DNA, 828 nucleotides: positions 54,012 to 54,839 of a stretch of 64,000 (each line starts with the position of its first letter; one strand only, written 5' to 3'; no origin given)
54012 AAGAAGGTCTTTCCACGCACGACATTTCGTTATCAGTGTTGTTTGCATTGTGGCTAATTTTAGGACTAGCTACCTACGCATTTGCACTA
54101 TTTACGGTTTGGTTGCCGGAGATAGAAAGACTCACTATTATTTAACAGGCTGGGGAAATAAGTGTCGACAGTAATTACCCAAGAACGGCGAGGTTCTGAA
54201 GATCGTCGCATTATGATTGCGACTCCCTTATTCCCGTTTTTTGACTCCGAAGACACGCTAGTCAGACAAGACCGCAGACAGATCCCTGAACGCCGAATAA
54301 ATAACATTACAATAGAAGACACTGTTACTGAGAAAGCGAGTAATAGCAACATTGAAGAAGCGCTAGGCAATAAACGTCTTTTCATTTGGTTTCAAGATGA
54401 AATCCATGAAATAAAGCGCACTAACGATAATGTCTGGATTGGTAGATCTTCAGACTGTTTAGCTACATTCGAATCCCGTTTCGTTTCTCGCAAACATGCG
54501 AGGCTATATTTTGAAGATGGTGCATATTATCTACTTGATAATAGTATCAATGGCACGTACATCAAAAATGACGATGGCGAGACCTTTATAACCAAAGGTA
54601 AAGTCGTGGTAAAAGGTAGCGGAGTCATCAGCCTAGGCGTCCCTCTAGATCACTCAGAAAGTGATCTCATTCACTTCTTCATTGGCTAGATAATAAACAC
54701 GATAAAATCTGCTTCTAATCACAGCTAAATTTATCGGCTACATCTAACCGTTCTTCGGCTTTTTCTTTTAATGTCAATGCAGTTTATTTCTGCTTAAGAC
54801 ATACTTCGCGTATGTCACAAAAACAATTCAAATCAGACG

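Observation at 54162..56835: Tandem paralogous FHA-domain proteins sharing an Arg-rich N-terminal motif, followed by a 361-aa unknown protein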

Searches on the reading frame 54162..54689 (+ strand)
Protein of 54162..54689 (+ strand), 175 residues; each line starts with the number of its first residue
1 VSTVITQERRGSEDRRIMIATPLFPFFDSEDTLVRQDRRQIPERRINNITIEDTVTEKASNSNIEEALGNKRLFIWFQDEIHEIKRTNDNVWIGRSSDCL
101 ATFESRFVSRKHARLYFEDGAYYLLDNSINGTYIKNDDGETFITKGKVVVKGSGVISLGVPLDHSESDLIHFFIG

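Call 3: search_protein_families(library=pfam, proteins=[window:54162-54689:+], max_evalue=1)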
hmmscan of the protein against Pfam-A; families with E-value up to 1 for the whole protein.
window:54162-54689:+ (175 aa): 2 families
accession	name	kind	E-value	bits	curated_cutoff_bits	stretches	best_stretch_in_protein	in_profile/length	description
PF00498.31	FHA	-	1.8e-11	44.8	20.7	1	92-136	2-48/67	FHA domain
PF16697.10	Yop-YscD_cpl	-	0.026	15.2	33.2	1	87-140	15-69/94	Inner membrane component of T3SS, cytoplasmic domain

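Call 4: search_protein_families(library=ncbifam, proteins=[window:54162-54689:+], max_evalue=1)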
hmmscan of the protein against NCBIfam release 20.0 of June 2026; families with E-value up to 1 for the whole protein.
window:54162-54689:+ (175 aa): 5 families
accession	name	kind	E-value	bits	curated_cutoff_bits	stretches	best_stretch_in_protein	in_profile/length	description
NF049868.1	FhaB_Rv0019c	equivalog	2e-09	37.7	125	1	82-137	79-135/158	FHA domain-containing protein FhaB/FipA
TIGR03354.1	VI_FHA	hypoth_equivalog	3.7e-07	30.3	120.25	1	89-136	24-73/420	type VI secretion system-associated FHA domain protein TagH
NF052403.1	ESX1TransRegEspM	equivalog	3.5e-06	26.1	550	1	63-151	3-91/367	ESX-1 type VII secretion system transcriptional regulator EspM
NF052573.1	HisKinEspAMyxo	equivalog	0.0027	15.8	1400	1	92-135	49-94/755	serine histidine kinase EspA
NF041660.2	oxygluDhInhib_OdhI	equivalog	0.0049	16.7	200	1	93-138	60-106/130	oxoglutarate dehydrogenase inhibitor Odhl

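Call 8: find_homologous_proteins(query=window:54162-54689:+)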
Query window:54162-54689:+ (175 aa): 66 proteins with E <= 0.001 among 84 candidates.
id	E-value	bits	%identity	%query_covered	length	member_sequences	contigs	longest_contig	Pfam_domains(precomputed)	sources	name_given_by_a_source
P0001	1.6e-111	388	100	100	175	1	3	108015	PF00498.32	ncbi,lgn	ncbi:MAG: FHA domain-containing protein [Gammaproteobacteria bacterium]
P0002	4.0e-98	344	88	100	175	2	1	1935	PF00498.32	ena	-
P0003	4.8e-97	341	89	100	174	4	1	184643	PF00498.32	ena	-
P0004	8.5e-97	340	87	100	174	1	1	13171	PF00498.32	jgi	jgi:hypothetical protein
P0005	4.2e-96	338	87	100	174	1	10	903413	PF00498.32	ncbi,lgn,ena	-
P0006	1.0e-95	336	86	100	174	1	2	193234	PF00498.32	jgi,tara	tara:strand:+ start:77823 stop:78347 length:525 start_codon:yes stop_codon:yes gene_type:complete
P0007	1.4e-95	336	87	100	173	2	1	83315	PF00498.32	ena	-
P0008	3.2e-95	335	85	98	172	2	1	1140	PF00498.32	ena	-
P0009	6.7e-95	334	86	100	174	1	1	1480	PF00498.32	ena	-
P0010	4.1e-94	331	84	100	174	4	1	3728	PF00498.32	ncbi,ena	-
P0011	1.6e-92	326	85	100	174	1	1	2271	PF00498.32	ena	-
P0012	3.1e-92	325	85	100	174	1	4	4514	PF00498.32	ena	-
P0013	3.5e-92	325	85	100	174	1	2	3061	PF00498.32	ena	-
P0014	4.1e-92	325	84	100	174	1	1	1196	PF00498.32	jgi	-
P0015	7.7e-92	324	84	100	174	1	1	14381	PF00498.32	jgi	jgi:hypothetical protein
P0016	3.1e-91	322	84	98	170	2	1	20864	PF00498.32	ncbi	-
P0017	4.9e-91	321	84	100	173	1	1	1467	PF00498.32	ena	-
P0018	3.3e-89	315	89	90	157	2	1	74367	PF00498.32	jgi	jgi:hypothetical protein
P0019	1.5e-82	293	74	98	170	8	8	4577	PF00498.32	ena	-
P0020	3.5e-82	292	76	98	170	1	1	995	PF00498.32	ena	-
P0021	4.9e-82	292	76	98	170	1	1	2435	PF00498.32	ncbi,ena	-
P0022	1.1e-81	291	73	100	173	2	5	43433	PF00498.32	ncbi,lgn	-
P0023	1.4e-81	290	73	100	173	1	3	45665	PF00498.32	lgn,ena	-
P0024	1.8e-81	290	76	98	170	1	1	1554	PF00498.32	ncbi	-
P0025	2.4e-81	289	75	98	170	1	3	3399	PF00498.32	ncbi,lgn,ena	-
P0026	2.5e-81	289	72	100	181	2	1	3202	PF00498.32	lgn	-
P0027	5.6e-81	288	73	100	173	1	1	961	PF00498.32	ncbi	-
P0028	1.6e-80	287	74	98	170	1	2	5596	PF00498.32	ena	-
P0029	1.8e-80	287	74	98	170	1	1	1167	PF00498.32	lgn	-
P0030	3.8e-80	286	73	98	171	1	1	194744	PF00498.32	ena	-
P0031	1.1e-79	284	72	100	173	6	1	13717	PF00498.32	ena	-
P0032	1.7e-79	284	75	100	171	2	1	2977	PF00498.32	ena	-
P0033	3.2e-79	283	73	98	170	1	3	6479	PF00498.32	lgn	-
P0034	6.2e-79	282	70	98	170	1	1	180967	PF00498.32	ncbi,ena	-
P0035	3.1e-77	276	73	98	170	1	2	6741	PF00498.32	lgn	-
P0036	7.7e-77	275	72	98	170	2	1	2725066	PF00498.32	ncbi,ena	-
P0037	7.9e-73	262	72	90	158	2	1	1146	PF00498.32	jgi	-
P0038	2.4e-72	260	67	100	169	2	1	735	PF00498.32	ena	-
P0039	1.0e-69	252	65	98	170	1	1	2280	PF00498.32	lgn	-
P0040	1.6e-69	251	62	100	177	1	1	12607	PF00498.32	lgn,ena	-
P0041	5.4e-69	249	63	100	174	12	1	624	PF00498.32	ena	-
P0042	8.2e-69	249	62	100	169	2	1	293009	PF00498.32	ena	-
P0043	2.0e-68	247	62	100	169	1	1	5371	PF00498.32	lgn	-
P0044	3.8e-68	247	63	100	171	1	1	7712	PF00498.32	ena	-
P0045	5.0e-67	243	63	100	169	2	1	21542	PF00498.32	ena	-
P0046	5.8e-67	243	62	100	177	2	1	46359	PF00498.32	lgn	-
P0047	3.8e-65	237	60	100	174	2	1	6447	PF00498.32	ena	-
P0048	8.8e-65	236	59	100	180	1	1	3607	PF00498.32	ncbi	ncbi:MAG: FHA domain-containing protein [Pseudomonadota bacterium]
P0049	8.2e-64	232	59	98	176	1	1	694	PF00498.32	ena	-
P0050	4.3e-62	227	55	100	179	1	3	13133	PF00498.32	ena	-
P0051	1.9e-61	225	56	100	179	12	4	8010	PF00498.32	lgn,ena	-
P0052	2.9e-61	224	54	100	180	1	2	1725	PF00498.32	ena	-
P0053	1.1e-60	222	62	90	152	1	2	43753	PF00498.32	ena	-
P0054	8.1e-60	219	57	100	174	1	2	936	PF00498.32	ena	-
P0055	1.6e-59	219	54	100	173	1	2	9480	PF00498.32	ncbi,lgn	ncbi:MAG: FHA domain-containing protein [Pseudomonadota bacterium]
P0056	3.5e-59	217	80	72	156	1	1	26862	PF00498.32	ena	-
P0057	5.4e-59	217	61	90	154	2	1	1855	PF00498.32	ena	-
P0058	5.4e-58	214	54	100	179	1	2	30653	PF00498.32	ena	-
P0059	3.9e-53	198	52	98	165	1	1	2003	PF00498.32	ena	-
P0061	1.1e-44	170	49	99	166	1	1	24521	PF00498.32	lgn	-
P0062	9.2e-44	167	47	99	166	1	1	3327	PF00498.32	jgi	-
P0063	2.0e-42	163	46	99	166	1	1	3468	PF00498.32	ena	-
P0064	2.0e-41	160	46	100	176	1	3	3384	PF00498.32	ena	-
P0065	4.1e-40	155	50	85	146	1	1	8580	PF00498.32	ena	-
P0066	3.2e-38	149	43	95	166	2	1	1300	PF00498.32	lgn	-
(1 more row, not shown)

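Call 9: find_encoding_contigs(protein=window:54162-54689:+, flank=8000, max_places=6)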
Protein window:54162-54689:+ (175 aa): 3 contigs read that carry it; 3 places shown.
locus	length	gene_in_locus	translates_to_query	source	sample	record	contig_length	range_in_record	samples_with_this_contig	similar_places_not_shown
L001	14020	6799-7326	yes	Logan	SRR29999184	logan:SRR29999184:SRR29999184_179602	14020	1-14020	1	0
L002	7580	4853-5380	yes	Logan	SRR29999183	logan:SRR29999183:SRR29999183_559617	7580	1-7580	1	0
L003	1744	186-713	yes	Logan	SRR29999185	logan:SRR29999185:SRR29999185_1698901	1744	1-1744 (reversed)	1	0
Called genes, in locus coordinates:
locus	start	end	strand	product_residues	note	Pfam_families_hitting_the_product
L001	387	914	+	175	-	PF22381:Staph_reg_Sar_Rot, PF12802:MarR_2 (weak), PF01047:MarR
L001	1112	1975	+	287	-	PF05359:DUF748 (faint), PF04972:BON, PF00691:OmpA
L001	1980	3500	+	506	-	-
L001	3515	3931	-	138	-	-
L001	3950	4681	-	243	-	PF00702:Hydrolase, PF13419:HAD_2, PF13242:Hydrolase_like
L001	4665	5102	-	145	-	PF01894:YjbQ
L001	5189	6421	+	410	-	PF04551:GcpE, PF26540:GcpE_C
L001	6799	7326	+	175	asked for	PF00498:FHA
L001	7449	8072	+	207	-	PF00498:FHA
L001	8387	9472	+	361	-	-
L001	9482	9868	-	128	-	PF01479:S4, PF28601:HSP15_C (weak)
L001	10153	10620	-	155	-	PF03692:CxxCxxCC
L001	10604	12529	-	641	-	PF02518:HATPase_c, PF13589:HATPase_c_3, PF00183:HSP90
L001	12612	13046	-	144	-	PF20134:DUF6524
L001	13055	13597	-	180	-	PF01035:DNA_binding_1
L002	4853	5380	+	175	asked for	PF00498:FHA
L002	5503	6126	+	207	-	PF00498:FHA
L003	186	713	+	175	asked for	PF00498:FHA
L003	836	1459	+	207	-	PF00498:FHA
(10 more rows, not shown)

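Call 11: find_encoding_contigs(protein=P0036, flank=10000, max_places=3)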
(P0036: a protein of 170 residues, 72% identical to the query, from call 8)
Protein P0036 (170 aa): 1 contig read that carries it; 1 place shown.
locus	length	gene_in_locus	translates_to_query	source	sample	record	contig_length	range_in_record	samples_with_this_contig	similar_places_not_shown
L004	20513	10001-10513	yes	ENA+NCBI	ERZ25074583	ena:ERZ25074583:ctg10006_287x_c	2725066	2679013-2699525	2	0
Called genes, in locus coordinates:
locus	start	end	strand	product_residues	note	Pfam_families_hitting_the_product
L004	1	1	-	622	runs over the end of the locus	PF13721:SecD-TM1, PF07549:Sec_GG (weak), PF21760:SecD_1st, PF22599:SecDF_P1_head, PF02355:SecD_SecF_C, PF03176:MMPL, PF00873:ACR_tran (weak)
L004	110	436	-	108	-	PF02699:YajC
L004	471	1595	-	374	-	PF01702:TGT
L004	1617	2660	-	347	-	PF02547:Queuosine_synth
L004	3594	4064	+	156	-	PF22381:Staph_reg_Sar_Rot, PF01047:MarR, PF12802:MarR_2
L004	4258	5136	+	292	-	PF04972:BON, PF00691:OmpA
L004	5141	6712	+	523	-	PF27578:ODF2_N (faint)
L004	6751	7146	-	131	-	-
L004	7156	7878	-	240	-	PF00702:Hydrolase, PF13419:HAD_2, PF13242:Hydrolase_like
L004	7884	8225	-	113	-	PF01894:YjbQ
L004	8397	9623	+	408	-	PF04551:GcpE, PF26540:GcpE_C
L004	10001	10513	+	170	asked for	PF00498:FHA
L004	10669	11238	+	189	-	PF00498:FHA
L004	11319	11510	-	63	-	-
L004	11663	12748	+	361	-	-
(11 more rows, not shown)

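Call 15: find_related_loci(query=A1, collection=genome_contigs, flank=8000)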
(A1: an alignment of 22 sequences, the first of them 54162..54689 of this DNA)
Query A1 (175 aa) in genome_contigs; peptide patterns used: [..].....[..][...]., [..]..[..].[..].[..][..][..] (x = any residue, [..] = any of these).
55 stretches matched a pattern; 28 encode a relative of the query (tblastn E <= 1e-3); 28 distinct loci.
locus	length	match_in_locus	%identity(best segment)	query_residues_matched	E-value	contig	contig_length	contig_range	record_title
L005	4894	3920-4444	88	1-175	5e-104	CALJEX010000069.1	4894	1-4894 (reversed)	MAG: uncultured Gammaproteobacteria bacterium isolate S2_Bin_Bin_9_1 genome assembly, contig: c_000002591040, whole geno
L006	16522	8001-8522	88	1-175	1e-102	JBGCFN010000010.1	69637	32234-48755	MAG: Gammaproteobacteria bacterium isolate SGMAG-20 contig10, whole genome shotgun sequence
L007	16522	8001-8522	86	1-175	8e-101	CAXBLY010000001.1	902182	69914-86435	MAG TPA_asm: uncultured Gammaproteobacteria bacterium isolate ERR2762111_concoct_111 genome assembly, contig: ERZ3422204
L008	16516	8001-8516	71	2-175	2e-85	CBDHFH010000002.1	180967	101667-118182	MAG: Gammaproteobacteria bacterium isolate 989b8df7-e166-46e7-9088-39a086dd6265 genome assembly, contig: contig_2, whole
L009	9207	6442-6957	72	2-175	3e-84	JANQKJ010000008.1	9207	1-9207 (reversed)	MAG: Gammaproteobacteria bacterium isolate PL25a_bin.154 k99_1434471, whole genome shotgun sequence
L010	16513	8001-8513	72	3-175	5e-83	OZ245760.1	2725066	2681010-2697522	MAG: Gammaproteobacteria bacterium isolate 234e41e1-4301-4e2d-89f2-9293ce644277 genome assembly, chromosome: 1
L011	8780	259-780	63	1-175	4e-75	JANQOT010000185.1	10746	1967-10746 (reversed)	MAG: Gammaproteobacteria bacterium isolate IP29b_bin.141 k99_906841, whole genome shotgun sequence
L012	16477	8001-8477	66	3-161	8e-66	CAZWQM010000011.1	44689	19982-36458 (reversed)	MAG TPA_asm: uncultured Thiotrichales bacterium isolate SRP329387_co1_52 genome assembly, contig: NODE_215_length_44689_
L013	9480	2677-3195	53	1-175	4e-64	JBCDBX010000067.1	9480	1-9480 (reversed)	MAG: Pseudomonadota bacterium isolate P01_F01_bin.93 k141_95756_length_9480_cov_27.4890, whole genome shotgun sequence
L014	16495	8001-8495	46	1-174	3e-51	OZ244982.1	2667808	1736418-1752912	MAG: Gammaproteobacteria bacterium isolate c50a0692-9ae5-4c27-9875-81729ab4e4f1 genome assembly, chromosome: 1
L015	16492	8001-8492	46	1-173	7e-51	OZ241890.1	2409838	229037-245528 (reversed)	MAG: Gammaproteobacteria bacterium isolate 12a402bf-abf4-446e-85c7-15a67474018c genome assembly, chromosome: 1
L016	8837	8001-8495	44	1-174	3e-49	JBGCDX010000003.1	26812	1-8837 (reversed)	MAG: Gammaproteobacteria bacterium isolate SGMAG-62 contig3, whole genome shotgun sequence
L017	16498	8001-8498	45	8-174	4e-48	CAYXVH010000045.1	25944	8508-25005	MAG TPA_asm: uncultured Thiotrichales bacterium isolate binchicken_co231_196 genome assembly, contig: k141_4483218, whol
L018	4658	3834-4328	44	1-174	3e-48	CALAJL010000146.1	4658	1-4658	MAG: uncultured Gammaproteobacteria bacterium isolate L1_Bin_METABAT__212_1 genome assembly, contig: c_000001166561, who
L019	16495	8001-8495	43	1-174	9e-48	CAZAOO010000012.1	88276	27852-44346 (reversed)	MAG TPA_asm: uncultured Thiotrichales bacterium isolate SRP072547_co1_206 genome assembly, contig: NODE_154_length_88276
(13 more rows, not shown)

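Call 37: predict_structure(alignment_id=A4)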
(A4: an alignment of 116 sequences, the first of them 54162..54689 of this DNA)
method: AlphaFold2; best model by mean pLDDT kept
length: 175 residues; sequences in the alignment: 116
mean_pLDDT: 75.2   pTM: 0.58
mean pLDDT of the five models: 75.2, 75.1, 73.4, 73.2, 72.7
residues with pLDDT >= 90: 67; 70-90: 37; 50-70: 43; < 50: 28
segments of 3 or more residues with pLDDT < 50: 1-6, 44-48, 53-66
pLDDT, mean of each block of 10 residues (from residue 1): 49 58 60 60 50 43 51 90 83 92 91 91 92 91 91 92 86 90
secondary structure, 60 per line:
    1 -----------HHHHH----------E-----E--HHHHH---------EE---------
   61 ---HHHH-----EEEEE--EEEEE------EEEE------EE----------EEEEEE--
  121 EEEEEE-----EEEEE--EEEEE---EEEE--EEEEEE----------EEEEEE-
elements in order: H12-16 H36-40 H64-67 E73-77 E80-84 E91-94 E113-118 E121-126 E132-136 E139-143 E147-150 E153-158 E169-174

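Call 76: search_protein_families(library=padloc, proteins=[window:54162-54689:+], max_evalue=0.01)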
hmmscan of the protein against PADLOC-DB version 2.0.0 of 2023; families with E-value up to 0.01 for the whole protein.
window:54162-54689:+ (175 aa): 0 families

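Call 92: search_solved_structures(query=A4, max_evalue=0.00001, show_alignments=1)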
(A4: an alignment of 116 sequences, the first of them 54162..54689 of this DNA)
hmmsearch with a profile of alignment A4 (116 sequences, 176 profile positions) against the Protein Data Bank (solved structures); distinct sequences matched with E-value up to 0.00001: 10.
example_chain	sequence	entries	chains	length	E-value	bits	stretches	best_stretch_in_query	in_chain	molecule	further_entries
2kfu_A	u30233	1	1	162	2.1e-07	34.2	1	92-140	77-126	Rv1827 pThr 22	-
6i2p_D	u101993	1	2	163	2.1e-07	34.2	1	92-140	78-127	Glycogen accumulation regulator GarA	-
2kkl_A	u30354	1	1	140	2.1e-07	34.2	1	92-139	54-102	Uncharacterized protein Mb1858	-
7rj3_A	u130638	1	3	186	2.6e-07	33.9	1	92-140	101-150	Glycogen accumulation regulator GarA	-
2kb3_A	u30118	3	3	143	3.1e-07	33.6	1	89-150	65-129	Oxoglutarate dehydrogenase inhibitor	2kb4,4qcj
5a8i_A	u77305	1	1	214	3.2e-07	33.6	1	91-161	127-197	ARNA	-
8p5x_G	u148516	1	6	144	3.2e-07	33.6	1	89-150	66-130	Oxoglutarate dehydrogenase inhibitor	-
8s05_C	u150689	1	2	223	3.5e-07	33.5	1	91-161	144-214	Conserved protein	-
6i2q_B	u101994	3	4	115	3.6e-07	33.4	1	89-140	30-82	Glycogen accumulation regulator GarA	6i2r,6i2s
8p5r_G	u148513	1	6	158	7.1e-07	32.5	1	89-139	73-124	Glycogen accumulation regulator GarA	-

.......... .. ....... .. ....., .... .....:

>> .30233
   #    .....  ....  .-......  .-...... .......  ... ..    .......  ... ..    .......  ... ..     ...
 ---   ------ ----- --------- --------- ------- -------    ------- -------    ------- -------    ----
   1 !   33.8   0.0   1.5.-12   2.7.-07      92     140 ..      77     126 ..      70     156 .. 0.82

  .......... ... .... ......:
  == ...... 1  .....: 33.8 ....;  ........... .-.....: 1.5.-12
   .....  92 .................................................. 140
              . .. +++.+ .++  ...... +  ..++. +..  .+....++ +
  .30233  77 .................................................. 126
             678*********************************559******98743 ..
